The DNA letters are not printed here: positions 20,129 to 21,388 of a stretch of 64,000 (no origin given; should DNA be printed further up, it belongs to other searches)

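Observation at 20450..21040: Isoleucyl-tRNA synthetase carries an embedded histidine-phosphatase (PGAM-like) domain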

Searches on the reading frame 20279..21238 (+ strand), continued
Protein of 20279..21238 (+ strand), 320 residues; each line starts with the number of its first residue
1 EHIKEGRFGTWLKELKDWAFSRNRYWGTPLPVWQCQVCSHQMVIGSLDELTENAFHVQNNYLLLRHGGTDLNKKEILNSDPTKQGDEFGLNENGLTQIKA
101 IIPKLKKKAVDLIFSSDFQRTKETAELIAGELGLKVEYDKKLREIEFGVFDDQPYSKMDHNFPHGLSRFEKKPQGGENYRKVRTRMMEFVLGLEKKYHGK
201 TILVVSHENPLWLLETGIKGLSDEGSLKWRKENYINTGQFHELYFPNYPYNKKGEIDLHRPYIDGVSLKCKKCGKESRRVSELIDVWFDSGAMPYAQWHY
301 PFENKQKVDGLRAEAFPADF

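Call 74: search_protein_families(library=phrogs, proteins=[P0064], max_evalue=0.001)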
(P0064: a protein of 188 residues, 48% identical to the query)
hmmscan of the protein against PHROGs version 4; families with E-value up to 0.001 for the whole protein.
P0064 (188 aa): 1 family
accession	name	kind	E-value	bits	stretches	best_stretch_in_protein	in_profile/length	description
phrog_12933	-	unknown function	1.6e-23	84.7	1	9-160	6-159/197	-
